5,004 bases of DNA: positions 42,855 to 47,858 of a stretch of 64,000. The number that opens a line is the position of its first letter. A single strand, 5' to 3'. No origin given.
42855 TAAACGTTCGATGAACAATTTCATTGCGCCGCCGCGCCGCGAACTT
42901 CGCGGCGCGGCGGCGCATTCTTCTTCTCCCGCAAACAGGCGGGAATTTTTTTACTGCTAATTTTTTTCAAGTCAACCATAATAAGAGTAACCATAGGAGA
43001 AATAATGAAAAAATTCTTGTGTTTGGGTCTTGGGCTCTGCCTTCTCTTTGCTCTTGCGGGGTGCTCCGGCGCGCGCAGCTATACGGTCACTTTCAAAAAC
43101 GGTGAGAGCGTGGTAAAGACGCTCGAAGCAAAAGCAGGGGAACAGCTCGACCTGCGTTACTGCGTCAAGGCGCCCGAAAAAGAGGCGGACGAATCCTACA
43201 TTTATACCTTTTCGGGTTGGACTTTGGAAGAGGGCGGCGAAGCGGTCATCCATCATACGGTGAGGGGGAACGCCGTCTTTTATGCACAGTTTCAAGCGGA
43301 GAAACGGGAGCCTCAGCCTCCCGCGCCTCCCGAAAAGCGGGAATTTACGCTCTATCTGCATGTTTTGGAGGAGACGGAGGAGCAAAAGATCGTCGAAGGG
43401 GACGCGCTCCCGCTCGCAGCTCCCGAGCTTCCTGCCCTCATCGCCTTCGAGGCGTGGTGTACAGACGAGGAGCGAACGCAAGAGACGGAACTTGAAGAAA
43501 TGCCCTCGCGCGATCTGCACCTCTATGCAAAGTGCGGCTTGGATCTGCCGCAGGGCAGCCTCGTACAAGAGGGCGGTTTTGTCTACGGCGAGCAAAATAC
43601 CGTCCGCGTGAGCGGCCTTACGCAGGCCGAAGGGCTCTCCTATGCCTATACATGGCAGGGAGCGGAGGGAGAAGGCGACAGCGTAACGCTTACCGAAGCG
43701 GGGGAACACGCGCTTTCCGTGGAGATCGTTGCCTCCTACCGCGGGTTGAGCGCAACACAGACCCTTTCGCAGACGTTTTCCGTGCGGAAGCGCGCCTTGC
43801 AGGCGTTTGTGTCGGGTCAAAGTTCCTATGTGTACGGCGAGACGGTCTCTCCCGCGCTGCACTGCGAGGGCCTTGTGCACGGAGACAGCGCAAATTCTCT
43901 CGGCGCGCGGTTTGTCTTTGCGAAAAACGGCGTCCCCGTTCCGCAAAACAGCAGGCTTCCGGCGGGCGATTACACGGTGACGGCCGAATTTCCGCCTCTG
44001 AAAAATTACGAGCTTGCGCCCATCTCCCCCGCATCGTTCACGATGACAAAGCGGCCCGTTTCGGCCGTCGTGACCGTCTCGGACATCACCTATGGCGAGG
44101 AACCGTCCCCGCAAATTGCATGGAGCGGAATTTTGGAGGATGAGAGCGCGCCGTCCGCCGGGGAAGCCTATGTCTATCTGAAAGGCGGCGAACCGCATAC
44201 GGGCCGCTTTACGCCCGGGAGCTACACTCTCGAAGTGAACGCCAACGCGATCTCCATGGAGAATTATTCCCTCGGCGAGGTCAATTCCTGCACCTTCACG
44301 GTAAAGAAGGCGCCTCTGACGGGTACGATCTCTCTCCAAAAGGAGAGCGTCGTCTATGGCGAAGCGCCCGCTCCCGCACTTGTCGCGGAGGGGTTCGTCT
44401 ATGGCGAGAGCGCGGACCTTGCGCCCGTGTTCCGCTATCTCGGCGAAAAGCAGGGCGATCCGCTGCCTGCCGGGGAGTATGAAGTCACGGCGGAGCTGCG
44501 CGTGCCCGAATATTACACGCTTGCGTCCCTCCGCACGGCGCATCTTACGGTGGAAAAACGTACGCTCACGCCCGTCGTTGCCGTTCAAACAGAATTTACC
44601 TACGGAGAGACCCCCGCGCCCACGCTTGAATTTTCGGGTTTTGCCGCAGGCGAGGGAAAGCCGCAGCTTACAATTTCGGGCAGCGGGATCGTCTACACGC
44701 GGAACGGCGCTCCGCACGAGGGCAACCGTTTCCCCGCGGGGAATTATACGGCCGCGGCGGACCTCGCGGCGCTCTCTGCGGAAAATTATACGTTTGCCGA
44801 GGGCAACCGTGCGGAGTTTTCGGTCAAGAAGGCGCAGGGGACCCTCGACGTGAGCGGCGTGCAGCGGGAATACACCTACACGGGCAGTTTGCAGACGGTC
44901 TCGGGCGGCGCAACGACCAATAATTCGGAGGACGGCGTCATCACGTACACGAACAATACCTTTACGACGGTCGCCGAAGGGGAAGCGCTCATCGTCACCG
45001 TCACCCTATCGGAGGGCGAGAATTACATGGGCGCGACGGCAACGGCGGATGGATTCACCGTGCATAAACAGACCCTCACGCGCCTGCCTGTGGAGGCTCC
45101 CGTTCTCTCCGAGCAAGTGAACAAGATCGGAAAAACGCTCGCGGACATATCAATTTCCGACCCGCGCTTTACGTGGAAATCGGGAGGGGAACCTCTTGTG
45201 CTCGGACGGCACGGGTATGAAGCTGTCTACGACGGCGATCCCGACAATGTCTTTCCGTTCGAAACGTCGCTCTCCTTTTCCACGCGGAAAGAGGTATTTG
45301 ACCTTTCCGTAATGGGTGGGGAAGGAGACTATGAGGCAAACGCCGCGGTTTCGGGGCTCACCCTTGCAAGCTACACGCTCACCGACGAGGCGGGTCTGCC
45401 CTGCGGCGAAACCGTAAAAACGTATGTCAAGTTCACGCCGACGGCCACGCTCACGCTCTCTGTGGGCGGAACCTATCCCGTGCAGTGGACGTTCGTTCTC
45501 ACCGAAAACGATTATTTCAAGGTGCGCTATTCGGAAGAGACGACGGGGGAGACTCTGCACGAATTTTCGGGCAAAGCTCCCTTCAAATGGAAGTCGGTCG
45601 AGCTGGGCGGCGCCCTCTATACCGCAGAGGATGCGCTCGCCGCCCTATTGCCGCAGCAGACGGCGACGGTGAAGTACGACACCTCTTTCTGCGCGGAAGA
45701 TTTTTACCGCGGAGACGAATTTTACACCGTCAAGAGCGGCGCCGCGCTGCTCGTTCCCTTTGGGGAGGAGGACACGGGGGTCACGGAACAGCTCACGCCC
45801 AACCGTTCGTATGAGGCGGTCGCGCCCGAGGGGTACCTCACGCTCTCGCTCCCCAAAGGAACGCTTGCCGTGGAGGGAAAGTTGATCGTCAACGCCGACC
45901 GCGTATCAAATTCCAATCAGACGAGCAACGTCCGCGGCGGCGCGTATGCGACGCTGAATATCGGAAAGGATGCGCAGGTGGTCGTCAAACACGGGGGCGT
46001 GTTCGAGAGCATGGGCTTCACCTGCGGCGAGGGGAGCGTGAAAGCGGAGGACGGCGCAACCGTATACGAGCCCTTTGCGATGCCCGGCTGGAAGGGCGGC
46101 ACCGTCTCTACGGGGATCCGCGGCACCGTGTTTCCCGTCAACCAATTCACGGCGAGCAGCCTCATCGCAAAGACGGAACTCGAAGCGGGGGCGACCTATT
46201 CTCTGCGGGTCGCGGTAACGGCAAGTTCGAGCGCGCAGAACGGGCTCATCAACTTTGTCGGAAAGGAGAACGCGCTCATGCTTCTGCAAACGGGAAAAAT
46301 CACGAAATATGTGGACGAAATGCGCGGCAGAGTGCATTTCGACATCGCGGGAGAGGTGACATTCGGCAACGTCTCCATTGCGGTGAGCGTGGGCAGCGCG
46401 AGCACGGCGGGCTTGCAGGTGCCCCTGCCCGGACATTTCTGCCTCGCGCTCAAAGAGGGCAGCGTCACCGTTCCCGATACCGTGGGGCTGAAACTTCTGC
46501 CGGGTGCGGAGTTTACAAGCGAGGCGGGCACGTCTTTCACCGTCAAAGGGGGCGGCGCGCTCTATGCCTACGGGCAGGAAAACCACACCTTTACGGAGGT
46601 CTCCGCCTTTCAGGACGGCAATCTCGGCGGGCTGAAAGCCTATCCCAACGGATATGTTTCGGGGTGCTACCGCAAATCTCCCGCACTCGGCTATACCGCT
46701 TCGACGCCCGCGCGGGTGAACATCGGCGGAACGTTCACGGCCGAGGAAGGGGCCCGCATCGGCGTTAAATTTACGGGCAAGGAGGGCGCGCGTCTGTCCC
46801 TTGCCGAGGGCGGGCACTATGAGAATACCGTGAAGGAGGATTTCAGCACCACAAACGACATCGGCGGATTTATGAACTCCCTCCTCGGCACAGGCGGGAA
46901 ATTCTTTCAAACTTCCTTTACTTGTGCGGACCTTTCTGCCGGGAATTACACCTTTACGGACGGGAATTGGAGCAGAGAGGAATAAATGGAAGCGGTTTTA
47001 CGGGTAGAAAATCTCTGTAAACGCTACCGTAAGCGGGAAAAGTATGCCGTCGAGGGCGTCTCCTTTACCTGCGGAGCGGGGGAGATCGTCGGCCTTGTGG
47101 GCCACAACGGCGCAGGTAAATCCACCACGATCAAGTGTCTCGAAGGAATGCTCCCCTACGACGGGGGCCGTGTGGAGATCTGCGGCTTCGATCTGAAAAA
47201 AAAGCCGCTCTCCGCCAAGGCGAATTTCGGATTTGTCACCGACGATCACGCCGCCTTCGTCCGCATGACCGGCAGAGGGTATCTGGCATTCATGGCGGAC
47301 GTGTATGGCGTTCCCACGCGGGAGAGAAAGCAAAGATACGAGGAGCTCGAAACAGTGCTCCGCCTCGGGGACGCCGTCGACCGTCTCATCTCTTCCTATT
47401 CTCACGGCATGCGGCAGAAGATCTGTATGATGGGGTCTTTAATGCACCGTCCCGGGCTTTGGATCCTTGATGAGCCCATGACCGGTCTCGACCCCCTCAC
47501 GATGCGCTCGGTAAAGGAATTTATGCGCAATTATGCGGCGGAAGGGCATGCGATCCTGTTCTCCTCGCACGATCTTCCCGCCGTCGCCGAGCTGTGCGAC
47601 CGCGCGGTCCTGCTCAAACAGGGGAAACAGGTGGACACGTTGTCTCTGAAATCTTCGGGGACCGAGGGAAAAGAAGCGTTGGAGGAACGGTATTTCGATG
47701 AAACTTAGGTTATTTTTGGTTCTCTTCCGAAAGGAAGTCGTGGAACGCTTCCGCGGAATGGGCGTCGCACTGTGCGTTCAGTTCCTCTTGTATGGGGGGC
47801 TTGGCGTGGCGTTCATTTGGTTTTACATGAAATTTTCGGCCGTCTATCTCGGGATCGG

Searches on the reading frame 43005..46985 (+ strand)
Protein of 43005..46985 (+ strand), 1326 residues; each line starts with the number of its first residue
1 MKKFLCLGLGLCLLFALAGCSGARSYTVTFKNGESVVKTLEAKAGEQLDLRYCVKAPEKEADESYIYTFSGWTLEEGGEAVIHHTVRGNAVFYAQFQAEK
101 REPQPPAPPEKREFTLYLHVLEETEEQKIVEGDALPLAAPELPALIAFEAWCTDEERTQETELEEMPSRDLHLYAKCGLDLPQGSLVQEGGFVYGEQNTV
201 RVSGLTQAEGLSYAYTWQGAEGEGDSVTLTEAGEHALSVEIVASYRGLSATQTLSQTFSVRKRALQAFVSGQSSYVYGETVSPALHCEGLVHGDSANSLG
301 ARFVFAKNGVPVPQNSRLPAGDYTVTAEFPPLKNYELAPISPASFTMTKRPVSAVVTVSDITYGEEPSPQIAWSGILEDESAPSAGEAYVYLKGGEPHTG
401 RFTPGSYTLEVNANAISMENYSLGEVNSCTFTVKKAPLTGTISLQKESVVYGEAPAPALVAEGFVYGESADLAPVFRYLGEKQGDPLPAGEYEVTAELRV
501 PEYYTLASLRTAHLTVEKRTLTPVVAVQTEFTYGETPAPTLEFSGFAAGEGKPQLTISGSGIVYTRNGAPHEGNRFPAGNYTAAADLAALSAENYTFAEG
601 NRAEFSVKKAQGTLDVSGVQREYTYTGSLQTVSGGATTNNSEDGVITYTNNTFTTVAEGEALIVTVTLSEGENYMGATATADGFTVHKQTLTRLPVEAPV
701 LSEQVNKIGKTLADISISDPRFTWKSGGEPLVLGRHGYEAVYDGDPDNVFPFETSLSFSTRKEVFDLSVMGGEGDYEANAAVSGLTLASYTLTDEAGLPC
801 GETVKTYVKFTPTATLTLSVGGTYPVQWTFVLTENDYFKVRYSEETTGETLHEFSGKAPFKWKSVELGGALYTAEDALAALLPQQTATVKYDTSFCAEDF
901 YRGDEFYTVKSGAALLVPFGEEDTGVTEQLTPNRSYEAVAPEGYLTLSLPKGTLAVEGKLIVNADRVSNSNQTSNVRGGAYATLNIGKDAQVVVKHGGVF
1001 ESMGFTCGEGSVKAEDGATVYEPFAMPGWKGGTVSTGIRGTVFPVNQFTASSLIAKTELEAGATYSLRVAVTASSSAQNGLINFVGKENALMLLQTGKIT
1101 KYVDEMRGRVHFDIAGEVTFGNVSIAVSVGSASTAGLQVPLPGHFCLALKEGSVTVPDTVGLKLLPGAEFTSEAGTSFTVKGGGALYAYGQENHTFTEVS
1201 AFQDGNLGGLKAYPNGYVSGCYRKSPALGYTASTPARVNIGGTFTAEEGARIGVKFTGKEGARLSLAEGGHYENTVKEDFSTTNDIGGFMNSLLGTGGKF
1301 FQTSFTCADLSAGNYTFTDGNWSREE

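Call 11: search_protein_families(library=pfam, proteins=[window:43005-46985:+], max_evalue=0.001)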
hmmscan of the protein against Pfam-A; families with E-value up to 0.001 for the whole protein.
window:43005-46985:+ (1326 aa): 1 family
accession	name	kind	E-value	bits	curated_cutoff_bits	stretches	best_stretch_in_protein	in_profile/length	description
PF09479.16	Flg_new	-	5.9e-08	33.1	27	0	26-95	1-65/65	Listeria-Bacteroides repeat domain (List_Bact_rpt)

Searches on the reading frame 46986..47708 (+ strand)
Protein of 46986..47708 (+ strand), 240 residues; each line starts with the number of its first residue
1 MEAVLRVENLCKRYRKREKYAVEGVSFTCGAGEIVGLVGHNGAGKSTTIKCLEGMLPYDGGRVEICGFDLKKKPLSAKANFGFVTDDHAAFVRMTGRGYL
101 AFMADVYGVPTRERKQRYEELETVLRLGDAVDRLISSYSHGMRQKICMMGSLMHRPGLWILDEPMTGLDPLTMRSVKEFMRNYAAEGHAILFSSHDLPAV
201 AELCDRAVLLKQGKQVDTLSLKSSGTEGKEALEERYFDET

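Call 11: search_protein_families(library=pfam, proteins=[window:46986-47708:+], max_evalue=0.001)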
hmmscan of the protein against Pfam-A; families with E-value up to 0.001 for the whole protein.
window:46986-47708:+ (240 aa): 3 families
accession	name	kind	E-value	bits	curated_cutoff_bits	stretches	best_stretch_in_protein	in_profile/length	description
PF00005.33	ABC_tran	-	3.7e-26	92.8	25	1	23-165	2-136/137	ABC transporter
PF13304.12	AAA_21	-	8e-13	49.5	27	1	103-199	182-301/304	AAA domain, putative AbiEii toxin, Type IV TA system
PF03308.22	MeaB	-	1.5e-05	24.6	23.1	1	3-69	4-70/273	Methylmalonyl Co-A mutase-associated GTPase MeaB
